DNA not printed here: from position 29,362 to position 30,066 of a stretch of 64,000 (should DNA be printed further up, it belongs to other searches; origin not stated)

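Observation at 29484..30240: Low-GC two-gene islet wedged between a membrane-protein gene and hom: candidate toxin/antitoxin-like or mobile cassette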

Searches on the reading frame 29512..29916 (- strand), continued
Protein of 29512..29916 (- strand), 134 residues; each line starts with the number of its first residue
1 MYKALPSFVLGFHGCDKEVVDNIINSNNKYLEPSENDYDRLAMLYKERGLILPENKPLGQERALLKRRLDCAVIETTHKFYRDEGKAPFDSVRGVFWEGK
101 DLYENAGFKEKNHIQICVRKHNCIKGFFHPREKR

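Call 58: search_protein_families(library=pfam, alignment_id=A4, max_evalue=0.00001)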
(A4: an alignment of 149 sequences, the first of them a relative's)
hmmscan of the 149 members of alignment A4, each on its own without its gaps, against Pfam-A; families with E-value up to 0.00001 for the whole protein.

A. member 1, L216:1989-2471:+ (161 aa): 1 family
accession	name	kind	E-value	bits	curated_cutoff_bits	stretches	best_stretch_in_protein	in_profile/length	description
PF18925.5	DUF5675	-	5.2e-34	117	26.7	1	29-145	2-113/114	Family of unknown function (DUF5675)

B. families by the number of members that match (of 149 scanned): 73 families (the first 25 are shown)
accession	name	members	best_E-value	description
PF10145.14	PhageMin_Tail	3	2.5e-26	Phage-related minor tail protein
PF12705.13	PDDEXK_1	2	2.1e-30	PD-(D/E)XK nuclease superfamily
PF01381.28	HTH_3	2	7e-14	Helix-turn-helix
PF13560.12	HTH_31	2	6.6e-10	Helix-turn-helix domain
PF00152.25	tRNA-synt_2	1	4.7e-92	tRNA synthetases class II (D, K and N)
PF10123.14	Mu-like_Pro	1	4.5e-87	Mu-like prophage I protein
PF05840.19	Phage_GPA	1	8.3e-87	Bacteriophage replication gene A protein (GPA)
PF05136.18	Phage_portal_2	1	2.1e-85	Phage portal protein, lambda family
PF13852.11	DUF4197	1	5e-74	Protein of unknown function (DUF4197)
PF14123.11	DUF4290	1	2.7e-66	Domain of unknown function (DUF4290)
PF00275.25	EPSP_synthase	1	2.5e-64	EPSP synthase (3-phosphoshikimate 1-carboxyvinyltransferase)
PF12224.13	Amidoligase_2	1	7.7e-52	Putative amidoligase enzyme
PF25209.1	Phage_capsid_4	1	1.4e-51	Phage capsid protein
PF04860.17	Phage_portal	1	2.1e-43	Phage portal protein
PF13366.12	PDDEXK_3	1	3.7e-42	PD-(D/E)XK nuclease superfamily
PF13151.12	DUF3990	1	3.9e-42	Protein of unknown function (DUF3990)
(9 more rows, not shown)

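Call 68: search_protein_families(library=padloc, proteins=[P0005, P0002, P0053, P0046], max_evalue=0.1)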
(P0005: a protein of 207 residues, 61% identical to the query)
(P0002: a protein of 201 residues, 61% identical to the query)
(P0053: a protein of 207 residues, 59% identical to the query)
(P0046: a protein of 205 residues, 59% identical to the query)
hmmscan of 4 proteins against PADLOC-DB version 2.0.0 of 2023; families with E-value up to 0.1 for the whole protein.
P0005 (207 aa): 2 families
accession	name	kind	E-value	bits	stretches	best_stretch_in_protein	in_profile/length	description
PDLC04069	PD-T4-9_A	-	8.9e-05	20.2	1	9-64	6-60/191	-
PDLC04068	PD-T4-9_A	-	0.00022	19.4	1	16-108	12-95/187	-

P0002 (201 aa): 4 families
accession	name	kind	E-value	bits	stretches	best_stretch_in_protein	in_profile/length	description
PDLC04069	PD-T4-9_A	-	8.2e-05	20.3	1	9-58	6-54/191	-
PDLC01703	Cas12h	-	0.0035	13.7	1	19-144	513-634/838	CAS-V-H; effector__SPE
PDLC01704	Cas12h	-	0.0035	13.7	1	19-144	513-634/838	Cas12h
PDLC04068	PD-T4-9_A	-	0.015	13.4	1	35-50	28-43/187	-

P0053 (207 aa): 2 families
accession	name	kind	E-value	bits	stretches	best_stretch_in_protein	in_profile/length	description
PDLC04069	PD-T4-9_A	-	0.00017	19.2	1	9-62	6-58/191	-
PDLC04068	PD-T4-9_A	-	0.0011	17.1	1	37-65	30-58/187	-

P0046 (205 aa): 2 families
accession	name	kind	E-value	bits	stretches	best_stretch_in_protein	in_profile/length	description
PDLC04069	PD-T4-9_A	-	0.0026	15.4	1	9-59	6-56/191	-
PDLC04068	PD-T4-9_A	-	0.0041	15.3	1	36-95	30-82/187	-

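Call 76: find_encoding_contigs(protein=P0121, flank=3000, max_places=2)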
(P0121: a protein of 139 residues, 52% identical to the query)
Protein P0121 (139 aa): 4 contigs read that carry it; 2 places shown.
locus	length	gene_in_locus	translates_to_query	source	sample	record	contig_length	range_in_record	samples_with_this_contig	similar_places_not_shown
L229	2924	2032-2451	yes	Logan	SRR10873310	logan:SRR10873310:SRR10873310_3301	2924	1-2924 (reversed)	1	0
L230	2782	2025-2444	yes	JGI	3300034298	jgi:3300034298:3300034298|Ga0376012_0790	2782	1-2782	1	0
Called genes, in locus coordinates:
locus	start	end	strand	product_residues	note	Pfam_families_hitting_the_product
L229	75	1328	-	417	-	PF01410:COLFI (weak), PF00147:Fibrinogen_C (weak)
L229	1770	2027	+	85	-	-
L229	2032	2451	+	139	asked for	-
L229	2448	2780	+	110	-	-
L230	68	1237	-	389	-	PF01410:COLFI (weak), PF00147:Fibrinogen_C (weak)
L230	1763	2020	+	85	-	-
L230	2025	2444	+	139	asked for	-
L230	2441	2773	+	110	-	-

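Call 80: predict_structure(alignment_id=A7)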
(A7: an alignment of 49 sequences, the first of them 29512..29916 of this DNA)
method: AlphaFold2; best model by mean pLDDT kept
length: 134 residues; sequences in the alignment: 49
mean_pLDDT: 50.9   pTM: 0.36
mean pLDDT of the five models: 50.9, 48.4, 48.0, 45.9, 44.2
residues with pLDDT >= 90: 0; 70-90: 8; 50-70: 55; < 50: 71
segments of 3 or more residues with pLDDT < 50: 1-15, 32-46, 50-55, 61-69, 105-108, 121-134
pLDDT, mean of each block of 10 residues (from residue 1): 36 53 62 39 44 49 45 62 72 54 51 51 46 44
secondary structure, 60 per line:
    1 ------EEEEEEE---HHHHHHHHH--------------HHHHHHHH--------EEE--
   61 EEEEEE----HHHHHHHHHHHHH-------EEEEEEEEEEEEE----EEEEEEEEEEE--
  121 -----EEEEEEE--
elements in order: E7-13 H17-25 H40-47 E56-58 E61-66 H71-83 E91-103 E108-118 E126-132

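Call 82: search_protein_families(library=padloc, alignment_id=A4, max_evalue=1e-8)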
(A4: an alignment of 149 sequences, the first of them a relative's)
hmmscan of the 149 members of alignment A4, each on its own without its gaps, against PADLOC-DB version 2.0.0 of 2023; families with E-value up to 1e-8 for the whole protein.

A. member 1, L216:1989-2471:+ (161 aa): 0 families

B. families by the number of members that match (of 149 scanned): 65 families (the first 25 are shown)
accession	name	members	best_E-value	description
PDLC03229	MTase_II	1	7.5e-129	Type II methyltransferase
PDLC02373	dCTPase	1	1.1e-126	-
PDLC02226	AbiEi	1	4.7e-54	AbiEi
PDLC04438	PDC-M13B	1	2.3e-40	-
PDLC04436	PDC-M13A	1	3.4e-37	-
PDLC02233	AbiEi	1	2.2e-27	AbiEi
PDLC03371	MTase_II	1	9.5e-27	Type II methyltransferase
PDLC04411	PDC-M10A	1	1.7e-22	-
PDLC04412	PDC-M10A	1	1.8e-21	-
PDLC03299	MTase_II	1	6.5e-21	Type II methyltransferase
PDLC00103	GajB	1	1.7e-20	UrvD helicase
PDLC03308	MTase_II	1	5.7e-20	Type II methyltransferase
PDLC03802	RTasHel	1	9.9e-19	DRT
PDLC00117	GajB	1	1e-18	UrvD helicase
PDLC04141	capP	1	1.5e-18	capP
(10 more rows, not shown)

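Call 89: search_dna_similar(query=P0005, collection=plasmids, mode=protein, max_rows=20, max_evalue=0.001)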
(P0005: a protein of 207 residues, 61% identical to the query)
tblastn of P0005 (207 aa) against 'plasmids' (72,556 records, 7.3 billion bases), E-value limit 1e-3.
Records with a match: 70; places in all: 70; records where one place covers at least 80% of the query: 66.
Best place of each record, by identity: <60% 70.
By first word of the organism name: Pseudomonas 17; Rhizobium 9; Komagataeibacter 7; Sinorhizobium 6; Comamonas 4; Achromobacter 3; Ralstonia 3; Acidithiobacillus 3; Agrobacterium 2; Acinetobacter 2; and 12 more.
By predicted mobility (MOB-suite, as given by PLSDB): conjugative 35; non-mobilizable 24; mobilizable 11.
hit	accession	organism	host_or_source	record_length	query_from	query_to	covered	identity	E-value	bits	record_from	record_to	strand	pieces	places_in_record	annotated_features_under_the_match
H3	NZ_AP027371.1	Hydrogenimonas cancrithermarum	-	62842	1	207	100%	48.3%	3e-52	186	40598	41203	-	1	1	hypothetical protein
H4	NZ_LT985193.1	Pseudomonas syringae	-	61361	1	198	96%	50.0%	7e-60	208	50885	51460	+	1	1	hypothetical protein (x2)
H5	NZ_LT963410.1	Pseudomonas syringae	-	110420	1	198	96%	50.0%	7e-60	208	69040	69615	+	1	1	hypothetical protein (x2)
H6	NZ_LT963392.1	Pseudomonas syringae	-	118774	1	198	96%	49.5%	5e-60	209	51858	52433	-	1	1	hypothetical protein (x2)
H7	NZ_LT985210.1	Pseudomonas syringae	-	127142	1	198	96%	49.5%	5e-60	209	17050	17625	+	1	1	hypothetical protein (x2)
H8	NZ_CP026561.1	Pseudomonas amygdali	Prunus avium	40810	1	198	96%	49.5%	1e-59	208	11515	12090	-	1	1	hypothetical protein (x2)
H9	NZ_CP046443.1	Pseudomonas coronafaciens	Avena sativa,infected leaf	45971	1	198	96%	49.5%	1e-59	208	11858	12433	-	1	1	hypothetical protein (x2)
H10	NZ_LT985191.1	Pseudomonas syringae group genomosp. 3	-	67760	1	198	96%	49.5%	1e-59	208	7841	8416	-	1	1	hypothetical protein (x2)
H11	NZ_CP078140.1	Pseudomonas savastanoi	Olea europaea,knots on olive ...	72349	1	198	96%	49.5%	1e-59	208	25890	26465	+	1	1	hypothetical protein (x2)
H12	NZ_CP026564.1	Pseudomonas avellanae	Prunus avium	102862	1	198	96%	49.5%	1e-59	208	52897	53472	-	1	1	hypothetical protein (x2)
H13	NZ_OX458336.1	Pseudomonas syringae group genomosp. 3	Solanum lycopersicum,tomato bacterial ...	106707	1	198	96%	49.5%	1e-59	208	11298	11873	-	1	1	hypothetical protein (x2)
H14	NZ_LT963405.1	Pseudomonas syringae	-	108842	1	198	96%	49.5%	1e-59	208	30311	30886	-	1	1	hypothetical protein (x2)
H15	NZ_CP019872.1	Pseudomonas syringae group genomosp. 3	Solanum lycopersicum cv. Brillante,pure ...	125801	1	198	96%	49.5%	1e-59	208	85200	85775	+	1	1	hypothetical protein (x2)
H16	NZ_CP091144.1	Pseudomonas avellanae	hazelnut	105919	1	198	96%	49.5%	6e-59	206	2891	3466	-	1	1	hypothetical protein (x2)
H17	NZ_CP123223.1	Pseudomonas amygdali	Aesculus hippocastanum,cell culture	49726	1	198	96%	49.0%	2e-59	207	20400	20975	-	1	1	hypothetical protein (x2)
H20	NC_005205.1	Pseudomonas syringae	-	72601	1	198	96%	47.5%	4e-57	201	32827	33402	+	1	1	hypothetical protein (x2)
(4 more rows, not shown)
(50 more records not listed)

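Call 90: get_annotated_region(hit=H20, flank=3000)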
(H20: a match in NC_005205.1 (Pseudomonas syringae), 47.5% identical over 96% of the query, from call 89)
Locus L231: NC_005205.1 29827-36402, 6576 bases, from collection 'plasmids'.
description: Pseudomonas syringae pv. syringae plasmid pPSR1, complete sequence
organism: Pseudomonas syringae (NCBI taxid 321)
taxonomy: Bacteria; Pseudomonadota; Gammaproteobacteria; Pseudomonadales; Pseudomonadaceae; Pseudomonas; Pseudomonas syringae
host: -; source: -; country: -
typing (MOB-suite, as given by PLSDB): conjugative; replicon rep_cluster_283; relaxase MOBP; mating-pair formation MPF_T
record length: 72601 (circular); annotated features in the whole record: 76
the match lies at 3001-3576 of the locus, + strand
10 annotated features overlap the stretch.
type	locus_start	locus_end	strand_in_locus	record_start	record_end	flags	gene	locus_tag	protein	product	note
CDS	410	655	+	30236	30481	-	tnpB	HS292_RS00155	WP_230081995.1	IS66 family insertion sequence element accessory protein TnpB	-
CDS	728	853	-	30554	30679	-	-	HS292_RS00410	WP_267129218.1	hypothetical protein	-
CDS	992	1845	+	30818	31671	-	-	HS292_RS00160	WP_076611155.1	IS5-like element ISPs1 family transposase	GO:0006313 - DNA transposition [Evidence IEA]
CDS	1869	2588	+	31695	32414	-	-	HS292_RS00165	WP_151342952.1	FRG domain-containing protein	-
CDS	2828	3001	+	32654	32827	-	-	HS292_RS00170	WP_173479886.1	hypothetical protein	-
CDS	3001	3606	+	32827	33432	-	-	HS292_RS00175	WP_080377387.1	hypothetical protein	-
CDS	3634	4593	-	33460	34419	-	-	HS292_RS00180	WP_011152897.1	tyrosine-type recombinase/integrase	GO:0015074 - DNA integration [Evidence IEA]; GO:0006310 - DNA recombination [Evidence IEA]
CDS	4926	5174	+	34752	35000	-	-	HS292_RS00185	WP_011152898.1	type II toxin-antitoxin system prevent-host-death family antitoxin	GO:0008219 - cell death [Evidence IEA]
CDS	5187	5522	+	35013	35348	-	-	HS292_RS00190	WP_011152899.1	type II toxin-antitoxin system RelE/ParE family toxin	GO:0030541 - plasmid partitioning [Evidence IEA]; GO:0051290 - protein heterotetramerization [Evidence IEA]; GO:0009432 ...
CDS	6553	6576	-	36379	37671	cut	-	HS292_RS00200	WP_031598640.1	M20 family metallopeptidase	-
